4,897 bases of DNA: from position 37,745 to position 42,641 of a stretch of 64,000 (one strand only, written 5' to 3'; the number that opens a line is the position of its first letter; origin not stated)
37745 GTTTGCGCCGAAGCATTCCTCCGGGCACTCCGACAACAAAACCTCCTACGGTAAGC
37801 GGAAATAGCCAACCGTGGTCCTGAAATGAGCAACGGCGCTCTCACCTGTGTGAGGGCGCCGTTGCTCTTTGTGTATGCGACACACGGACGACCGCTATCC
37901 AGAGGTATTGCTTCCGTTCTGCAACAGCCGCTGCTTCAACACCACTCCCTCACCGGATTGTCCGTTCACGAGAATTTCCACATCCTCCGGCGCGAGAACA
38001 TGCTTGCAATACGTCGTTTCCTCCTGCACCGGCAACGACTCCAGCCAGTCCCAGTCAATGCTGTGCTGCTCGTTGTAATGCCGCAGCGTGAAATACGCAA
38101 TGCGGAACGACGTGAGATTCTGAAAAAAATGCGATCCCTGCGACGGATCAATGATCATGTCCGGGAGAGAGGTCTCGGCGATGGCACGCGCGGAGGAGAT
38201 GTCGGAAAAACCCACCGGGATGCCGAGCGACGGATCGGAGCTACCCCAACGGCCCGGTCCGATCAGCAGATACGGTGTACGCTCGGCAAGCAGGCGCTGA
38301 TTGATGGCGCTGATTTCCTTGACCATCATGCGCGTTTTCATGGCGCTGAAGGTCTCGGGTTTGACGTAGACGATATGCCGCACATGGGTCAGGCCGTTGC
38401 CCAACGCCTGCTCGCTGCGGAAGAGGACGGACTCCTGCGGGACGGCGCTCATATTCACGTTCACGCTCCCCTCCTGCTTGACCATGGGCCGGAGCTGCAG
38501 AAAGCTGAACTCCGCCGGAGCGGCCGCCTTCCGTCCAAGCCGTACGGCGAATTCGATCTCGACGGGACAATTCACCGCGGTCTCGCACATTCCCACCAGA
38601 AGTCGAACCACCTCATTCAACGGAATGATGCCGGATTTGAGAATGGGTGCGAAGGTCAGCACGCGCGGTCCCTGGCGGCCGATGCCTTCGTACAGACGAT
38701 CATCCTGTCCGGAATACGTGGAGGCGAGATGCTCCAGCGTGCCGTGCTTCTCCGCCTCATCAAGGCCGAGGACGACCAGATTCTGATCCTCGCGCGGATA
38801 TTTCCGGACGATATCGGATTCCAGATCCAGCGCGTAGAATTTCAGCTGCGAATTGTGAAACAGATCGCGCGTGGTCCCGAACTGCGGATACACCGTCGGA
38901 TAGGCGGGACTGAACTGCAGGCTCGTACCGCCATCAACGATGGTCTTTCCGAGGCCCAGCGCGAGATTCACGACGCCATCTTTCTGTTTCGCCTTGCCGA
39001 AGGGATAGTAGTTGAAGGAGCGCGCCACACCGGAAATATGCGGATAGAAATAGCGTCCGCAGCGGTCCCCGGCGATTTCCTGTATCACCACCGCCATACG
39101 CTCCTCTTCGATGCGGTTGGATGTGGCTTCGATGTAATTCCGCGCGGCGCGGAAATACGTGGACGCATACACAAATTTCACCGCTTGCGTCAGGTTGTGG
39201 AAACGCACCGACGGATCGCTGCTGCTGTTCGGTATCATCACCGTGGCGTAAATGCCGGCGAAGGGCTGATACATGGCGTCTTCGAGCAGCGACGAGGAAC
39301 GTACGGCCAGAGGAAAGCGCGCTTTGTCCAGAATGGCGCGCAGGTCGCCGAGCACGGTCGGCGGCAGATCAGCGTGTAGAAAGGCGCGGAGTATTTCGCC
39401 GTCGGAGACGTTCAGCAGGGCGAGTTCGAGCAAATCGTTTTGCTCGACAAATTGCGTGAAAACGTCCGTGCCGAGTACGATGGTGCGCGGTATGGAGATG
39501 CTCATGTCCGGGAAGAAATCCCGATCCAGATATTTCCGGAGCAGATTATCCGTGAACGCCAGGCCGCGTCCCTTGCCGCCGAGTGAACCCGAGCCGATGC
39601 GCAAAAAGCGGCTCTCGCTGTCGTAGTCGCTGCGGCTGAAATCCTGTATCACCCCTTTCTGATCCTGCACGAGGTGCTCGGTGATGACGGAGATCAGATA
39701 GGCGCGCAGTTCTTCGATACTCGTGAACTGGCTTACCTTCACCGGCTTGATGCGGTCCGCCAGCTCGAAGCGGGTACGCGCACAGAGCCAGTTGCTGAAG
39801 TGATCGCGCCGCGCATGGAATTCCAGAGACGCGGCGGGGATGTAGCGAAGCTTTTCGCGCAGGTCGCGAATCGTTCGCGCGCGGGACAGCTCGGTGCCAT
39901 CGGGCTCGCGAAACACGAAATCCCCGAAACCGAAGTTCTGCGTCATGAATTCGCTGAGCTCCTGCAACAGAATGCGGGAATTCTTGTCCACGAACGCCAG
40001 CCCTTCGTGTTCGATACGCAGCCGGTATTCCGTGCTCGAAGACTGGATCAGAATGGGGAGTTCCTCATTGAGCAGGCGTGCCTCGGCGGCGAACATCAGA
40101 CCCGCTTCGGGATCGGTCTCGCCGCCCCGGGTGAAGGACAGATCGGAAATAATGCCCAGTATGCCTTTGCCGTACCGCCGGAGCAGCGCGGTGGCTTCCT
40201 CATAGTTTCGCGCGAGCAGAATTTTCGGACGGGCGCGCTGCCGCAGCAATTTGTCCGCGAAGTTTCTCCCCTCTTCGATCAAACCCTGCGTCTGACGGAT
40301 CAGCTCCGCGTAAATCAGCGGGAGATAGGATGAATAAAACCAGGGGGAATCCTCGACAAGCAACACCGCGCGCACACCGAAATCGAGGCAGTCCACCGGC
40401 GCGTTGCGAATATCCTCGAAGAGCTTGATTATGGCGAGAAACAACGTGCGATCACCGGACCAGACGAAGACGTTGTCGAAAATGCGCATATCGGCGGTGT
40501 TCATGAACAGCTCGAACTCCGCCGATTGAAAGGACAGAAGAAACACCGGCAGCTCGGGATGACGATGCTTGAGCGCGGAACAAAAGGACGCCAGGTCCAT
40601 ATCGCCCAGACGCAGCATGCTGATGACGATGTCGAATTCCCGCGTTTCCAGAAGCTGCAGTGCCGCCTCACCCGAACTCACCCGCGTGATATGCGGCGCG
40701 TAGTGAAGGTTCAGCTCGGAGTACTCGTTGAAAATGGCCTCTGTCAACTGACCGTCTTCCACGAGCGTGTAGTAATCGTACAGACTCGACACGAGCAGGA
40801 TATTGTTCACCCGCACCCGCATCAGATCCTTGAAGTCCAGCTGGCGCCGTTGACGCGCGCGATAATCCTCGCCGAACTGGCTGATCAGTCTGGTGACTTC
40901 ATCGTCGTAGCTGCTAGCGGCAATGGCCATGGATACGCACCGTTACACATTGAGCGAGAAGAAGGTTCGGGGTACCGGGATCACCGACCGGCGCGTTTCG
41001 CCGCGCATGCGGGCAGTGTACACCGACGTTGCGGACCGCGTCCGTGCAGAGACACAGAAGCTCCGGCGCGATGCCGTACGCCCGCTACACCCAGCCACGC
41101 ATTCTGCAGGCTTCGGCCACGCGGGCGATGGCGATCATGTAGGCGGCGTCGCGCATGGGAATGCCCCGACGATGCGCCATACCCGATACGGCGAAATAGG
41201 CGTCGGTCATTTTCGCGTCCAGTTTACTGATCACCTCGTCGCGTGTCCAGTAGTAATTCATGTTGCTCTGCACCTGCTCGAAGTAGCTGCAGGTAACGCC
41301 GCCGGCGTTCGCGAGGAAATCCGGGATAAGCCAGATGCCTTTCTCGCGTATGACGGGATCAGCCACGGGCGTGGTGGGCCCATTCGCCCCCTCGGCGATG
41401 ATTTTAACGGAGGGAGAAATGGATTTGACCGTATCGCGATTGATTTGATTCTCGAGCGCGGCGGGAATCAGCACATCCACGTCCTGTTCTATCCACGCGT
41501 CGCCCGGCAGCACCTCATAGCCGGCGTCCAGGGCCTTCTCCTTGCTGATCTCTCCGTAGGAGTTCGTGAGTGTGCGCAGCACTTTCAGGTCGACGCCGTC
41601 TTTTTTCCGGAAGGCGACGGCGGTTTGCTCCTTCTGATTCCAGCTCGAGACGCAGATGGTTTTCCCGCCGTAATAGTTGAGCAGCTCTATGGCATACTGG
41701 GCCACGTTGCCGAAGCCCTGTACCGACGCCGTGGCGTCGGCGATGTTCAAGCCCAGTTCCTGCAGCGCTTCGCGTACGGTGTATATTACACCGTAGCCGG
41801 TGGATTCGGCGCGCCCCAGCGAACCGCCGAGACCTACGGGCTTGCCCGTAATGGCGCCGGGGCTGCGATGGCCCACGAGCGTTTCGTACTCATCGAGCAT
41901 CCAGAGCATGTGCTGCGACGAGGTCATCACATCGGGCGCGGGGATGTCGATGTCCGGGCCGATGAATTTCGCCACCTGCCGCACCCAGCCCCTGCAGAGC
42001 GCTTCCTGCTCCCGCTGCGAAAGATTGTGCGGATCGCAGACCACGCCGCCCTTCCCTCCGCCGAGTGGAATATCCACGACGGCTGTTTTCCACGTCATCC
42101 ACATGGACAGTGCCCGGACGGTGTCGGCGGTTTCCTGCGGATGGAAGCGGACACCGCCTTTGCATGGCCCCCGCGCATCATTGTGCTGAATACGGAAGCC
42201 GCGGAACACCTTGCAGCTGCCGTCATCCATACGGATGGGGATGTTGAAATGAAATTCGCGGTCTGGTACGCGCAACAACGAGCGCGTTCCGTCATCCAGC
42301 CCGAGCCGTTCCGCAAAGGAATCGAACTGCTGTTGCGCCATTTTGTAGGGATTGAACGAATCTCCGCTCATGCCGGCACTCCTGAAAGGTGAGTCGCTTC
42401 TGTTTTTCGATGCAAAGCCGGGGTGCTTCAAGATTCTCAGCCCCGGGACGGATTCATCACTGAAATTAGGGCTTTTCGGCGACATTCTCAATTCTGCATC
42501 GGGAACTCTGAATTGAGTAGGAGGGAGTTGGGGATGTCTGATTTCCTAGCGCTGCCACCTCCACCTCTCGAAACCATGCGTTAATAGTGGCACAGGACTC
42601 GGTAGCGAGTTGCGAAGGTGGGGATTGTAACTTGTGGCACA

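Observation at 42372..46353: Low-GC island encoding three secreted hypothetical proteins downstream of a high-GC hypothetical gene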

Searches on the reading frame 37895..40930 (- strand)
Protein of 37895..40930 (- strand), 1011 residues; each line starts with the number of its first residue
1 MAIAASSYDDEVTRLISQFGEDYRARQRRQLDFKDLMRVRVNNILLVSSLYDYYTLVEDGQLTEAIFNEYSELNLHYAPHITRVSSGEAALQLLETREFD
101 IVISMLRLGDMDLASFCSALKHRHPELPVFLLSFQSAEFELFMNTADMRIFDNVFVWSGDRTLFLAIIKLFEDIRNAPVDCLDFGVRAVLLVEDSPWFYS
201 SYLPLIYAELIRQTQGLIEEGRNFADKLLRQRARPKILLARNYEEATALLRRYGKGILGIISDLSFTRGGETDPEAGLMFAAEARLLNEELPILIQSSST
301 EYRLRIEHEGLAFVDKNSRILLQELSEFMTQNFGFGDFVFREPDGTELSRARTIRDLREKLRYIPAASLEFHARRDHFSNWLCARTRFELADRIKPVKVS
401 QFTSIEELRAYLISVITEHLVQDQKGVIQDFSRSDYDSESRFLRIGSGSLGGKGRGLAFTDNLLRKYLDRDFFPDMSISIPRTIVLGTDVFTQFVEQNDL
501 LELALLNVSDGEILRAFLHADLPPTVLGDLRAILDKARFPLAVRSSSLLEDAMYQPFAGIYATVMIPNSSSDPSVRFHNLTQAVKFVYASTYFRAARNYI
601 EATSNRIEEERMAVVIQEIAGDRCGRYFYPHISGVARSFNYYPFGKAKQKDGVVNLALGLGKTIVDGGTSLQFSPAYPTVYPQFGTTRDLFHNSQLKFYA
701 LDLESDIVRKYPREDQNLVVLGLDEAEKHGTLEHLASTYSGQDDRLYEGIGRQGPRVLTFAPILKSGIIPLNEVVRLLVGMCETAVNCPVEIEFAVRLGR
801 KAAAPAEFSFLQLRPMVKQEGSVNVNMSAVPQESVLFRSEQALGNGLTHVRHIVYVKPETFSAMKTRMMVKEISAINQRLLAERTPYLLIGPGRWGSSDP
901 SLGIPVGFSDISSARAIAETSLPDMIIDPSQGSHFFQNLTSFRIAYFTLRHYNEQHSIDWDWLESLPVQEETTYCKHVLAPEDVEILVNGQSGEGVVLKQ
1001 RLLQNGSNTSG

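Call 3: search_protein_families(library=pfam, proteins=[window:37895-40930:-], max_evalue=1)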
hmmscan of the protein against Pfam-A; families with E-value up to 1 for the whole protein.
window:37895-40930:- (1011 aa): 4 families
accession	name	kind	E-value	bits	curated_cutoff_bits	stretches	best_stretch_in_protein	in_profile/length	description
PF01326.24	PPDK_N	-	1.6e-35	123.4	27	1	449-823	3-316/328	Pyruvate phosphate dikinase, AMP/ATP-binding domain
PF00072.30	Response_reg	-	1.6e-07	31.9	30.2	1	56-139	3-83/111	Response regulator receiver domain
PF19027.5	DUF5752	-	2.9e-05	24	23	1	350-425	19-108/208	Family of unknown function (DUF5752)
PF03709.21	OKR_DC_1_N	-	0.051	14.3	29.3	0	111-137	48-74/111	Orn/Lys/Arg decarboxylase, N-terminal domain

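Call 56: find_related_loci(query=window:37895-40930:-, collection=genome_contigs, flank=10000)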
Query window:37895-40930:- (1011 aa) in genome_contigs; peptide patterns used: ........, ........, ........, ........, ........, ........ (x = any residue, [..] = any of these).
75 stretches matched a pattern; 46 encode a relative of the query (tblastn E <= 1e-3); 46 distinct loci.
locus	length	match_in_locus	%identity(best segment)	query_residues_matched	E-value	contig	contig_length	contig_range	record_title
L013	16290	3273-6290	85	1-1007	0e+0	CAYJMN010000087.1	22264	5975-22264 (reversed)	MAG TPA_asm: uncultured Chromatiales bacterium isolate ERP124720_co1_202 genome assembly, contig: NODE_3032_length_22264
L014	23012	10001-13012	81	8-1011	0e+0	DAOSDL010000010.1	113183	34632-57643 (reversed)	MAG TPA_asm: Bacteroidota bacterium isolate AMR_MDS_1832 NODE_129_length_113183_cov_10.592320, whole genome shotgun sequ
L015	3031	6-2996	81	14-1010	0e+0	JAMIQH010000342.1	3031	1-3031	MAG: Bacteroidota bacterium isolate RA_AS_metabat.63 k201_230864, whole genome shotgun sequence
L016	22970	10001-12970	76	10-999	0e+0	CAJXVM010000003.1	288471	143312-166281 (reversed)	MAG TPA_asm: uncultured Ignavibacteria bacterium isolate SRR6201696_bin.5_MetaBAT_v2.12.1_MAG genome assembly, contig: N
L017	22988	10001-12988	76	9-1004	0e+0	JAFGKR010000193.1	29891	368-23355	MAG: Bacteroidetes bacterium isolate Zod_Metabat.348 k87_3948877, whole genome shotgun sequence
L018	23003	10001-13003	76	6-1007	0e+0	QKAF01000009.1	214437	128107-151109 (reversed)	MAG: Bacteroidetes bacterium isolate SZUA-365 scaffold_148, whole genome shotgun sequence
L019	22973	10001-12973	75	10-1000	0e+0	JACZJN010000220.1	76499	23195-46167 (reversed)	MAG: Bacteroidetes bacterium isolate MAG20 bacteria_1_contig_1544876, whole genome shotgun sequence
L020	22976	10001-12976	75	9-1000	0e+0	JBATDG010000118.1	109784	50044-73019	MAG: Bacteroidota bacterium isolate MFD10475_ilm_asm_bin42 k127_282499, whole genome shotgun sequence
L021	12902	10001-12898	76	3-968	0e+0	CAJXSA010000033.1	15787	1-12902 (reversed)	MAG TPA_asm: uncultured Ignavibacteria bacterium isolate SRR6201696_bin.15_MetaBAT_v2.12.1_MAG genome assembly, contig:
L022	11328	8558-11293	75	3-914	0e+0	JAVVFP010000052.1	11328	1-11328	MAG: Bacteroidota bacterium isolate TamC13-50 NODE_4829_length_11328_cov_4.256631, whole genome shotgun sequence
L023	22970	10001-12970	66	10-999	0e+0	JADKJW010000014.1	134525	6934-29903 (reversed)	MAG: Ignavibacteria bacterium isolate Vibo_18-Q3-R45-57_BATAC.435 tig00007609-10-1344390, whole genome shotgun sequence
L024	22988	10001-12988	61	4-999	0e+0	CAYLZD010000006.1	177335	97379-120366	MAG TPA_asm: uncultured Chromatiales bacterium isolate binchicken_co22_119 genome assembly, contig: NODE_59_length_17733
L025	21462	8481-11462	76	7-1000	0e+0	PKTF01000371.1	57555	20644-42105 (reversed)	MAG: Ignavibacteria bacterium isolate BM516 sc_638, whole genome shotgun sequence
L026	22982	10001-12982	57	11-1001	0e+0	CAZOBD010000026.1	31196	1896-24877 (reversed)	MAG TPA_asm: uncultured Hyphomicrobiales bacterium isolate SRP141376_co4_174 genome assembly, contig: NODE_2612_length_3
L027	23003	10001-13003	56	3-1002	0e+0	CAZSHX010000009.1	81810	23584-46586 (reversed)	MAG TPA_asm: uncultured Hyphomicrobiales bacterium isolate SRP284006_co1_568 genome assembly, contig: NODE_352_length_81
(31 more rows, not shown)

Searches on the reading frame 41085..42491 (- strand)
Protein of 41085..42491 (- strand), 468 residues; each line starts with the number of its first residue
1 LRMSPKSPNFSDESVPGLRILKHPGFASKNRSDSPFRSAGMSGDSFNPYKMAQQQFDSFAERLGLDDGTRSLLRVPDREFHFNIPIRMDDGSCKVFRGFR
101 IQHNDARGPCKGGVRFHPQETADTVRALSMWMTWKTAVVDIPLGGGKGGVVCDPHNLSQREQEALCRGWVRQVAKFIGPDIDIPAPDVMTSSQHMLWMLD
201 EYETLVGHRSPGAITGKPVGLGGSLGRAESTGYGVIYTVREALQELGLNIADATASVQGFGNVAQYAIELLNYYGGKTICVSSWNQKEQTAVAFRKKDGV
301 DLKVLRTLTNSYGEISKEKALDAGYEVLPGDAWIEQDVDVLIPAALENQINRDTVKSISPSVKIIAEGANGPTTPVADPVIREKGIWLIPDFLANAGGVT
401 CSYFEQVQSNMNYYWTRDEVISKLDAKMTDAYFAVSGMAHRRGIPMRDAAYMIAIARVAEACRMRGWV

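Call 3: search_protein_families(library=pfam, proteins=[window:41085-42491:-], max_evalue=1)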
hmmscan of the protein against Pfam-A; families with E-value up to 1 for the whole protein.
window:41085-42491:- (468 aa): 4 families
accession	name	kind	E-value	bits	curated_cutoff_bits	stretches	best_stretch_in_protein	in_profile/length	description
PF00208.27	ELFV_dehydrog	-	3.8e-68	230.2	23.4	1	222-466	1-241/241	Glutamate/Leucine/Phenylalanine/Valine dehydrogenase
PF02812.23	ELFV_dehydrog_N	-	2.4e-55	186.2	25.3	1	76-203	1-128/129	Glu/Leu/Phe/Val dehydrogenase, dimerisation domain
PF05088.18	Bac_GDH_CD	-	0.1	11.5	22.8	1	360-405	402-447/497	Bacterial NAD-glutamate dehydrogenase, catalytic domain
PF02826.25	2-Hacid_dh_C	-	0.2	11.5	25.1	1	244-291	28-75/178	D-isomer specific 2-hydroxyacid dehydrogenase, NAD binding domain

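Call 22: search_protein_families(library=phrogs, proteins=[P0001, P0002, P0003, P0004], max_evalue=1)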
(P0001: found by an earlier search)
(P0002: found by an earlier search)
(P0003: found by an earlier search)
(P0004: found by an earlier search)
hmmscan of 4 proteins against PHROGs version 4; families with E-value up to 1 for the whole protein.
P0001 (109 aa): 0 families

P0002 (137 aa): 1 family
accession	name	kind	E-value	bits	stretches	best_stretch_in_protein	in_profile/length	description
phrog_11461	-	unknown function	0.055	14.7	1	75-131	28-84/85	-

P0003 (397 aa): 0 families

P0004 (353 aa): 0 families

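Call 23: search_protein_families(library=padloc, proteins=[P0001, P0002, P0003, P0004], max_evalue=1)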
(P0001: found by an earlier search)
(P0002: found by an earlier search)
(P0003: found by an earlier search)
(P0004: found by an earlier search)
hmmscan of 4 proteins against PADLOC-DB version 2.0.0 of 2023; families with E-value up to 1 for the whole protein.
P0001 (109 aa): 0 families

P0002 (137 aa): 0 families

P0003 (397 aa): 0 families

P0004 (353 aa): 0 families

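Call 66: search_protein_families(library=pfam, proteins=[L008:1337-1957:+, L008:2054-2467:+, L008:4209-5225:+, L008:5267-6421:+, L003:11310-12311:+, L003:12420-12950:+, L003:13111-13332:+, L003:8878-9378:-, L007:1810-2148:+, L008:1-1263:+], max_evalue=0.1)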
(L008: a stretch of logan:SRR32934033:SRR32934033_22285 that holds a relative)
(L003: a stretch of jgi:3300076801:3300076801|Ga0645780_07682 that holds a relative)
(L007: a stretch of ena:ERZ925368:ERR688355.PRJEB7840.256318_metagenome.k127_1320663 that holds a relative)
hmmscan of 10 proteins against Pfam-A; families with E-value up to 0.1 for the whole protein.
L008:1337-1957:+ (206 aa): 1 family
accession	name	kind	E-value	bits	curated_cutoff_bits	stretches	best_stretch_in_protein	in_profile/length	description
PF12833.13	HTH_18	-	0.00073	20.2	33.6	1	100-149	20-70/80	Helix-turn-helix domain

L008:2054-2467:+ (137 aa): 0 families

L008:4209-5225:+ (338 aa): 1 family
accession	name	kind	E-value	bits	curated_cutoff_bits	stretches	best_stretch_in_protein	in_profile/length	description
PF06456.18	Arfaptin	-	0.067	13.2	32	0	132-190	9-67/229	Arfaptin-like domain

L008:5267-6421:+ (384 aa): 4 families
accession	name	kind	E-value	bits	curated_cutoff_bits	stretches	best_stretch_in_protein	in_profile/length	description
PF18962.6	Por_Secre_tail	-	1.1e-08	35.6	27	1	302-381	1-74/75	Secretion system C-terminal sorting domain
PF00413.30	Peptidase_M10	-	7e-05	23.2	24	1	217-240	105-128/159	Matrixin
PF13688.12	Reprolysin_5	-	0.027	15.1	27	0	199-251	122-164/196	Metallo-peptidase family M12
PF16313.11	DUF4953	-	0.076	12.6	24.2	0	217-236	10-29/316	Met-zincin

L003:11310-12311:+ (333 aa): 1 family
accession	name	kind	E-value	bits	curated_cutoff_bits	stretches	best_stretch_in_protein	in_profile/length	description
PF18962.6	Por_Secre_tail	-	0.03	15.1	27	1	255-315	2-60/75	Secretion system C-terminal sorting domain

L003:12420-12950:+ (176 aa): 1 family
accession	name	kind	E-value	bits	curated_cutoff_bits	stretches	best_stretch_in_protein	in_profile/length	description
PF07424.16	TrbM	-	0.028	14.9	21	0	94-144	46-97/156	TrbM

L003:13111-13332:+ (73 aa): 0 families

L003:8878-9378:- (166 aa): 0 families

L007:1810-2148:+ (112 aa): 0 families

L008:1-1263:+ (420 aa): 1 family
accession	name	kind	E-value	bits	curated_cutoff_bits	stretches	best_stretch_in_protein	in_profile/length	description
PF18505.6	DUF5619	-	0.018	15.5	25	0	257-293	19-54/85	Domain of unknown function (DUF5619)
